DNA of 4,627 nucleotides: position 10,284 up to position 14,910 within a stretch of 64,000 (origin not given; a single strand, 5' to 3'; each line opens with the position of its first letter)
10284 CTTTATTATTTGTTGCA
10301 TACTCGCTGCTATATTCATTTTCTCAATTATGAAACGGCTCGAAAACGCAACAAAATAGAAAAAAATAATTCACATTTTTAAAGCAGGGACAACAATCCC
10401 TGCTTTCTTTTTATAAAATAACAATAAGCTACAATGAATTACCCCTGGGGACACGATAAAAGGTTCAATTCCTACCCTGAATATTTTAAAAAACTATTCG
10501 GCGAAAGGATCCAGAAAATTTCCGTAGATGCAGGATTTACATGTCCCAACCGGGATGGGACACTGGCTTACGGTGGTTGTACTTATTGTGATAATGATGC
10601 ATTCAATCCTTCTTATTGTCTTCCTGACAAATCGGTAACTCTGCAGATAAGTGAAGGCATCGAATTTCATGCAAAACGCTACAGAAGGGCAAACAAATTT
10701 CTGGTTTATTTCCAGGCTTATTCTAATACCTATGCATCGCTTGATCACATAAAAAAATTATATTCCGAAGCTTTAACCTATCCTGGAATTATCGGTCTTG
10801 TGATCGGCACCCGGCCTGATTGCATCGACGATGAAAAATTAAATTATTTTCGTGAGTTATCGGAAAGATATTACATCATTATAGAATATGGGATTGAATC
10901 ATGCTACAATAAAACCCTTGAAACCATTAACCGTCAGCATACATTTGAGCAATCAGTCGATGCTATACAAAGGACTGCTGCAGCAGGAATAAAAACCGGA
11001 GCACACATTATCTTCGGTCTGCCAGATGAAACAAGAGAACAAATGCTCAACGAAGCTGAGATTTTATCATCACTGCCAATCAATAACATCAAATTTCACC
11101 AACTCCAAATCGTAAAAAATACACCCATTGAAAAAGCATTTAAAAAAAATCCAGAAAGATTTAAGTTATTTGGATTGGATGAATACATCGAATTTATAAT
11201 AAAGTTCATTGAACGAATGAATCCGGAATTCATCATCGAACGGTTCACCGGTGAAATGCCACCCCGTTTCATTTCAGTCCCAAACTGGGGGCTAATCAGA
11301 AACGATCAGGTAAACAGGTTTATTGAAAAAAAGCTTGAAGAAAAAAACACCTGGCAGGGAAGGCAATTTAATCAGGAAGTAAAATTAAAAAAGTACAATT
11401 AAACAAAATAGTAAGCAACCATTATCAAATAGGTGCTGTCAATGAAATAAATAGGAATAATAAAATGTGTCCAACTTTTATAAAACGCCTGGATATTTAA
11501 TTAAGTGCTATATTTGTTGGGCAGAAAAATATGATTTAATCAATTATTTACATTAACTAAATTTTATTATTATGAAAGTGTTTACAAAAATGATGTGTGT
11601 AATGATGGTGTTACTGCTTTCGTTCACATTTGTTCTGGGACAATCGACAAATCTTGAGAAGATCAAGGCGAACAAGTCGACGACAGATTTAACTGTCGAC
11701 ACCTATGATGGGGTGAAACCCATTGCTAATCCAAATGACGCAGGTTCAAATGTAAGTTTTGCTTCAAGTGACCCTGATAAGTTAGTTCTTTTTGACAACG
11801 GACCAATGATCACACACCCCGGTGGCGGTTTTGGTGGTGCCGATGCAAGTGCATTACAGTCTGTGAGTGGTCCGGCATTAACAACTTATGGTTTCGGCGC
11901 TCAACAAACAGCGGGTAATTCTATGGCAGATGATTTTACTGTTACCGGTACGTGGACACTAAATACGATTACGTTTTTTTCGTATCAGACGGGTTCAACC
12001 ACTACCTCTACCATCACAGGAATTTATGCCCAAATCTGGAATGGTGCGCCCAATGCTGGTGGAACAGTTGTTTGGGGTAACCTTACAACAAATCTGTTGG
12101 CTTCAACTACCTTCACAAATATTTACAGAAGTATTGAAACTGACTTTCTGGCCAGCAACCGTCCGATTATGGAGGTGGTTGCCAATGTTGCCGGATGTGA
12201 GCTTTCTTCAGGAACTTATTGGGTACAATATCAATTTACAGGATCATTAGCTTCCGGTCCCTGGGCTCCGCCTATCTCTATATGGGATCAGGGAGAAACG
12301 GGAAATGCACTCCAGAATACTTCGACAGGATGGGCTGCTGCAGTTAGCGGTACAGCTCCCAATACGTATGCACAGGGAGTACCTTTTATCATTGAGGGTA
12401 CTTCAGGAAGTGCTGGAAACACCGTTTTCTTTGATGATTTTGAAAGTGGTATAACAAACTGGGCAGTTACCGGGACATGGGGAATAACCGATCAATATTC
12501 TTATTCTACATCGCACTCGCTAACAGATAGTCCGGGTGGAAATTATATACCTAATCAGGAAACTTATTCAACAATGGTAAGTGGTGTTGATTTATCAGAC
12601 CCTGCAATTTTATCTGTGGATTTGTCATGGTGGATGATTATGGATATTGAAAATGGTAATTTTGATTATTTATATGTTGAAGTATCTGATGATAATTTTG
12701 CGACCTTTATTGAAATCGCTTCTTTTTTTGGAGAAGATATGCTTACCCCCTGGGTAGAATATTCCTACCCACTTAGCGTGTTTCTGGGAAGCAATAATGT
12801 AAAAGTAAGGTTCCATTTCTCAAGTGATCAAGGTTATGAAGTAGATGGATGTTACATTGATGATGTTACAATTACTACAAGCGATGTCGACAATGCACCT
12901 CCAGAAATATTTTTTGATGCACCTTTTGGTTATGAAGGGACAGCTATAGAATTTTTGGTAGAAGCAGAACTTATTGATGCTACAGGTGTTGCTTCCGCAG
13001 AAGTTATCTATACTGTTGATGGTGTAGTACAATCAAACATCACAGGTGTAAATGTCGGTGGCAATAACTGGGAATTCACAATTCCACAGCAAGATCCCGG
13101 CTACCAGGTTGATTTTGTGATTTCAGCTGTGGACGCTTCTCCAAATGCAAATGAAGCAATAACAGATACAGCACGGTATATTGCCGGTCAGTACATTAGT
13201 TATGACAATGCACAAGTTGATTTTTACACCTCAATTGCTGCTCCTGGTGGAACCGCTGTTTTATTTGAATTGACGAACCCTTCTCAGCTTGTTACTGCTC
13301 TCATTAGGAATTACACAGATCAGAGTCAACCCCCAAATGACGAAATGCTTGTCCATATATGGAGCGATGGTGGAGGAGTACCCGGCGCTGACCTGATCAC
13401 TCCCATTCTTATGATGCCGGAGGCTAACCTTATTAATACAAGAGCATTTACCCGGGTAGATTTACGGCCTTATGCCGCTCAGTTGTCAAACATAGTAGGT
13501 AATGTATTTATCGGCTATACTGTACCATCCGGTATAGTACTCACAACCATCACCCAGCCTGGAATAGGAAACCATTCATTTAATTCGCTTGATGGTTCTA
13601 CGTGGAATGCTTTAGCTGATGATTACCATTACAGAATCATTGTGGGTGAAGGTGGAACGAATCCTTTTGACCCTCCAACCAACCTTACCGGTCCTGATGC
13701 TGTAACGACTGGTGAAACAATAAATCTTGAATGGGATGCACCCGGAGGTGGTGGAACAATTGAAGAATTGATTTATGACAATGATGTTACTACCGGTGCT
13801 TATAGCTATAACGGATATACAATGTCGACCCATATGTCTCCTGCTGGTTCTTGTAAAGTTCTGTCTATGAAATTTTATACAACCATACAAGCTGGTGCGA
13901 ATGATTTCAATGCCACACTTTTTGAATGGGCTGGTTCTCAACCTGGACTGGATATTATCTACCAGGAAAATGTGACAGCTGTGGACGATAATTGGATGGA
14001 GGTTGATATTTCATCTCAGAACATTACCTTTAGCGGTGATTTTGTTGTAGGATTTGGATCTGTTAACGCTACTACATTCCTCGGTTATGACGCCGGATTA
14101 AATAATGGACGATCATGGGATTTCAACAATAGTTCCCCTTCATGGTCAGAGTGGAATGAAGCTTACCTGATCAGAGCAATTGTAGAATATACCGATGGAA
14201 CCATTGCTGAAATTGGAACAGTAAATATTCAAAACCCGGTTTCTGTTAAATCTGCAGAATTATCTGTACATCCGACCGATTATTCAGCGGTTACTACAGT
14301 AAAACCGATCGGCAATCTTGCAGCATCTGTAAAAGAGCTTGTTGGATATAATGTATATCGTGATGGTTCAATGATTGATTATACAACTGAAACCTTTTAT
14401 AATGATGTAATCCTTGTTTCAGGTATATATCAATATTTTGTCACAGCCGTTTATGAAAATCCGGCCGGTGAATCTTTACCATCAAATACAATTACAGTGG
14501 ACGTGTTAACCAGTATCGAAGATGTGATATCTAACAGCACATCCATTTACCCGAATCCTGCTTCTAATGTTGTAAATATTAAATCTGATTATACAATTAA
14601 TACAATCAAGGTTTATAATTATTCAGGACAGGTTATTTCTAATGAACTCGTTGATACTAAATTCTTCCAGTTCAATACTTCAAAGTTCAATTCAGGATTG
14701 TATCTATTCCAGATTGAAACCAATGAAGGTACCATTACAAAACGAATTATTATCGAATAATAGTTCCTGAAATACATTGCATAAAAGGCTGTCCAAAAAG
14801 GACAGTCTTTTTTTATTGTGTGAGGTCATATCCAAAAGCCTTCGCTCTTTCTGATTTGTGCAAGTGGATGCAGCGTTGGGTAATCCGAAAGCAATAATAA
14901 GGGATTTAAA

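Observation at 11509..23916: Tandem array of three giant modular T9SS cargo genes in which the middle gene is a chimera of its two neighbours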

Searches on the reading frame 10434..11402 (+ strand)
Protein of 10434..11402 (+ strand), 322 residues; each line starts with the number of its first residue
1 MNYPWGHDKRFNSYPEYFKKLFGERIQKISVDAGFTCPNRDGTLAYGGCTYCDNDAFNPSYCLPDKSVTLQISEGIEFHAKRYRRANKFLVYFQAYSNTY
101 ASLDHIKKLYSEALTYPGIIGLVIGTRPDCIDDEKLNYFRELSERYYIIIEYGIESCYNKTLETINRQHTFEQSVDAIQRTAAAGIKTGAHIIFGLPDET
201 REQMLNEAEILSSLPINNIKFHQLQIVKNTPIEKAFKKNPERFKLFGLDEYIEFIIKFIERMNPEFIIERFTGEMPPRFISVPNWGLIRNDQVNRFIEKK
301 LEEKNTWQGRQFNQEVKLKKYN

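Call 17: search_protein_families(library=pfam, proteins=[window:10434-11402:+], max_evalue=0.001)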
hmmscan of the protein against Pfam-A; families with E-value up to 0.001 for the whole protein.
window:10434-11402:+ (322 aa): 2 families
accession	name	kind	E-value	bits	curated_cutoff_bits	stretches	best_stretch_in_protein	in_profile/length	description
PF16199.10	Radical_SAM_C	-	5.3e-18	65.3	31.9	1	217-302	2-84/85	Radical_SAM C-terminal domain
PF04055.27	Radical_SAM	-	1.9e-14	54.6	29.5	1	48-206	10-161/166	Radical SAM superfamily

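Call 70: find_related_loci(query=window:10434-11402:+, collection=metagenome_contigs, flank=10000)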
Query window:10434-11402:+ (322 aa) in metagenome_contigs; peptide patterns used: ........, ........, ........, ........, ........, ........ (x = any residue, [..] = any of these).
466 stretches matched a pattern; 315 encode a relative of the query (tblastn E <= 1e-3); the best 80 are kept; 80 distinct loci.
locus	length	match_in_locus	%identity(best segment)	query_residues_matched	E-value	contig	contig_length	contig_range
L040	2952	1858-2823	97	1-322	0e+0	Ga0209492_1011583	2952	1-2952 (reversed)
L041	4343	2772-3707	82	1-312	0e+0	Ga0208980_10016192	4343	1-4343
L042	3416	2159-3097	74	1-313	2e-177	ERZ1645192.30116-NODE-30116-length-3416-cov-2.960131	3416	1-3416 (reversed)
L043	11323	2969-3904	73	3-314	5e-165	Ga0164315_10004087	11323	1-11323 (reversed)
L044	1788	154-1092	72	1-313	3e-177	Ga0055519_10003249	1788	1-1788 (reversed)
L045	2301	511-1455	70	3-317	2e-171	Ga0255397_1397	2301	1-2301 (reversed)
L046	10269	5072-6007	71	1-312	4e-159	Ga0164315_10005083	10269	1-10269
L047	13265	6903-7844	67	2-315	8e-159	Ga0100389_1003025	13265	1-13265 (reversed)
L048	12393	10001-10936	68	1-312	8e-156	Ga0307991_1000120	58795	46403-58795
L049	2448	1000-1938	66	1-313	4e-165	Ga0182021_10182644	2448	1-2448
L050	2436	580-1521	68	1-314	7e-165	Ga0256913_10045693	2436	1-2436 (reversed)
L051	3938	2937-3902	67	1-322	4e-159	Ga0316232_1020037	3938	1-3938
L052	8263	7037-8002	67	1-322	3e-154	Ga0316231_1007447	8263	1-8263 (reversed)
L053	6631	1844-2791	67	1-316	2e-153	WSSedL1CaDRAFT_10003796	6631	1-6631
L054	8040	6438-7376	67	3-315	1e-152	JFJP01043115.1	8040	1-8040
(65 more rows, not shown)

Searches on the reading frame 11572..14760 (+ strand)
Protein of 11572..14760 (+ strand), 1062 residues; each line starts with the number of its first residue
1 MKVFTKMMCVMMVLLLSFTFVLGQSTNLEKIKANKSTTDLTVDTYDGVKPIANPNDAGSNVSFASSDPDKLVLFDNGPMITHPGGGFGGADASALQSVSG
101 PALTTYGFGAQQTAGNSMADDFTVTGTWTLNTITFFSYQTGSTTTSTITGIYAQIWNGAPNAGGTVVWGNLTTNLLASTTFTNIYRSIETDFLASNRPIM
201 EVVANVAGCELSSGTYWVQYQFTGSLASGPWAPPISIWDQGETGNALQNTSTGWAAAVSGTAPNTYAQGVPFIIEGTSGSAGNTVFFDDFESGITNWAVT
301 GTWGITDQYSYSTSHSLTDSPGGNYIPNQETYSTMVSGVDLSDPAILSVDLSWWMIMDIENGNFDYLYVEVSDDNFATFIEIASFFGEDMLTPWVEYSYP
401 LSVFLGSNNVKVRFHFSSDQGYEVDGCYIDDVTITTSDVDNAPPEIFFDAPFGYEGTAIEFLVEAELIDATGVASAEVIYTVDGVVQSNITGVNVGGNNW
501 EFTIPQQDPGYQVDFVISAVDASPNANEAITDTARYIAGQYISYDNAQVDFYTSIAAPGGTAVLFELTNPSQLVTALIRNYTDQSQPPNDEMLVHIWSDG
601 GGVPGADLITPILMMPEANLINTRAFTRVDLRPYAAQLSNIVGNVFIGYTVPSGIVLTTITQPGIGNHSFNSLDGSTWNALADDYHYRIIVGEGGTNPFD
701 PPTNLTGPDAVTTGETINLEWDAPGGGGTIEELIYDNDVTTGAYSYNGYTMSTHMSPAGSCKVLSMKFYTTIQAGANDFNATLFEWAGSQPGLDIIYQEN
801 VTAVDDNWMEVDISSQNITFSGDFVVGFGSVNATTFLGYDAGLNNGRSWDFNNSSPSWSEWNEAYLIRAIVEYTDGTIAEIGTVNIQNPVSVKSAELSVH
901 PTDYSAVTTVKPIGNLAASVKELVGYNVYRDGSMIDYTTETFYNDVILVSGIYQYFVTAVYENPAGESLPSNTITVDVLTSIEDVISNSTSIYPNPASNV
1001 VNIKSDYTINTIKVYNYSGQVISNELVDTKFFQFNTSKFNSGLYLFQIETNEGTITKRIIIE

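Call 6: search_protein_families(library=pfam, proteins=[window:11572-14760:+], max_evalue=0.01)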
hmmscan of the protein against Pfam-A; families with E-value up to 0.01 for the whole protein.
window:11572-14760:+ (1062 aa): 2 families
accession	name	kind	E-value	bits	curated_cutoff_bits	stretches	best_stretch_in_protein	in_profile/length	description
PF18962.6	Por_Secre_tail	-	1.4e-13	51.4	27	1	992-1061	1-75/75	Secretion system C-terminal sorting domain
PF20773.4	InhA-like_MAM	-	6.7e-06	26.2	26.9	1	334-436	52-164/191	Immune inhibitor A-like, MAM domain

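Call 7: search_protein_families(library=ncbifam, proteins=[window:11572-14760:+], max_evalue=0.01)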
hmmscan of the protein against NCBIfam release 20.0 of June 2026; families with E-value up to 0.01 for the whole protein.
window:11572-14760:+ (1062 aa): 2 families
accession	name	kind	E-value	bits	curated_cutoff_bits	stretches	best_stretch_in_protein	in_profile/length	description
TIGR04183.1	Por_Secre_tail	domain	2.7e-12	46.5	23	1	992-1062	1-72/72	T9SS type A sorting domain-containing protein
NF038113.1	T9SSA_dep_M36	equivalog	4.5e-10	38.3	885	1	979-1061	782-868/869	T9SS-dependent M36 family metallopeptidase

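Call 24: search_solved_structures(query=window:11572-14760:+, max_evalue=0.1)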
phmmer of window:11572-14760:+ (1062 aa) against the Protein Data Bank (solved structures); distinct sequences matched with E-value up to 0.1: 0.

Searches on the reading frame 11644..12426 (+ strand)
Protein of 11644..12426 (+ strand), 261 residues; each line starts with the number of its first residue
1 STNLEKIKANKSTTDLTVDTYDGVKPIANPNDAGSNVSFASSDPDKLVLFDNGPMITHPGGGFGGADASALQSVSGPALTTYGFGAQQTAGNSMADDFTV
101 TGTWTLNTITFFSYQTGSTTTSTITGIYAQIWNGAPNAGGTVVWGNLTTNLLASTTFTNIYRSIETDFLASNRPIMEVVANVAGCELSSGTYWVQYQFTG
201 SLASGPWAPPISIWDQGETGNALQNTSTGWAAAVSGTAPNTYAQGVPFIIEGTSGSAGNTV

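Call 27: search_protein_families(library=pfam, proteins=[window:11644-12426:+], max_evalue=1)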
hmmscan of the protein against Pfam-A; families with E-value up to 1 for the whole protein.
seq(261 aa): 0 families

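Call 52: predict_structure(alignment_id=A1)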
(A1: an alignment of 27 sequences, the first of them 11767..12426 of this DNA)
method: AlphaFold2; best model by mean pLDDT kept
length: 220 residues; sequences in the alignment: 27
mean_pLDDT: 93.8   pTM: 0.90
mean pLDDT of the five models: 93.8, 93.7, 93.4, 92.6, 90.9
residues with pLDDT >= 90: 195; 70-90: 15; 50-70: 5; < 50: 5
segments of 3 or more residues with pLDDT < 50: 217-220
pLDDT, mean of each block of 10 residues (from residue 1): 76 94 96 89 97 98 97 95 96 98 98 98 96 98 97 98 95 94 98 92 98 66
secondary structure, 60 per line:
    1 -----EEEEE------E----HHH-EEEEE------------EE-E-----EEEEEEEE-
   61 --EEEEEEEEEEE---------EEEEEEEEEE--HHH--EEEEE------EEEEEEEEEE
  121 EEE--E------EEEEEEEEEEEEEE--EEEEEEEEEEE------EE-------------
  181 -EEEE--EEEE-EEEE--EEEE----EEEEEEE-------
elements in order: E6-10 E26-30 E52-59 E63-73 E83-92 E100-104 E111-123 E133-146 E149-159 E182-185 E188-191 E193-196 E199-202 E207-213

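Call 54: fold_search(model_id=the predicted structure, library=pdb)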
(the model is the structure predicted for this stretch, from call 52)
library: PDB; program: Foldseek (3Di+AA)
matches with E <= 10: 1315; with E <= 0.001: 2
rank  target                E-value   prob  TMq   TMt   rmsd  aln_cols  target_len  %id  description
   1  9jwb_Z                1.3e-04  1.00  0.35  0.37  10.6       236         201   10  Cyanophage A4 capsid asymmetric unit (released 2025-04-09)
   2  8h2i_bG               6.3e-04  1.00  0.39  0.21   7.0       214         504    9  Near-atomic structure of five-fold averaged PBCV-1 capsid (released 2022-11-16)
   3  9kr0                  2.1e-03  0.95  0.33  0.22   9.5       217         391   12  Structural Basis for the Polymer-Protein Binding Mechanism of Polyvinyl Alcohol Esterase (released 2025-10-08)
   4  8zdp_v                2.4e-03  0.99  0.36  0.13   8.3       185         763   12  Cryo-EM structure of Mycobacteriophage Douge Central fiber (gp20) (released 2025-06-25)
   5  8zdq_v                2.4e-03  0.99  0.36  0.11   8.3       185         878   12  Cryo-EM structure of Mycobacteriophage Douge complete baseplate (gp13, gp17, gp23, gp16, gp18 and gp20) (released 2025-06-25)
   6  7toj                  2.9e-03  0.97  0.35  0.24  10.0       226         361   10  Crystal structure of carbohydrate esterase CspAcXE, apoenzyme (released 2022-04-13)
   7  9kqz                  3.2e-03  0.93  0.33  0.22   9.0       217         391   12  Structural Basis for the Polymer-Protein Binding Mechanism of Polyvinyl Alcohol Esterase (released 2025-10-08)
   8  9kr1                  4.6e-03  0.82  0.30  0.20  11.1       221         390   10  Structural Basis for the Polymer-Protein Binding Mechanism of Polyvinyl Alcohol Esterase (released 2025-10-08)
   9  7wrk                  4.6e-03  0.63  0.24  0.30  14.1       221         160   10  Structure of hypothetical protein TTHA1873 from Thermus thermophilus (released 2022-03-09)
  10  7wwn                  4.6e-03  0.60  0.23  0.29  14.7       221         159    9  Structure of hypothetical protein TTHA1873 from Thermus thermophilus with Potassium mercuric iodide (released 2022-04-06)
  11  7wwo_A                8.1e-03  0.51  0.23  0.30  14.6       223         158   12  Dimer form of hypothetical protein TTHA1873 from Thermus thermophilus (released 2022-03-09)
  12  1nbc_A                8.6e-03  0.60  0.27  0.34  10.9       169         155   11  BACTERIAL TYPE 3A CELLULOSE-BINDING DOMAIN (released 1997-09-26)
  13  4b9f_A                1.3e-02  0.66  0.29  0.37  10.2       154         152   12  High resolution structure for family 3a carbohydrate binding module from the cipA scaffolding of clostridium thermocel (released 2012-09-12)
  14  4jo5                  1.4e-02  0.66  0.30  0.36  10.7       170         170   13  CBM3a-L domain with flanking linkers from scaffoldin cipA of cellulosome of Clostridium thermocellum (released 2013-07-17)
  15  2z5w                  1.5e-02  0.08  0.10  0.14  17.1       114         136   18  tBclA, a recombinant spore surface protein from Bacillus anthracis (released 2008-04-22)
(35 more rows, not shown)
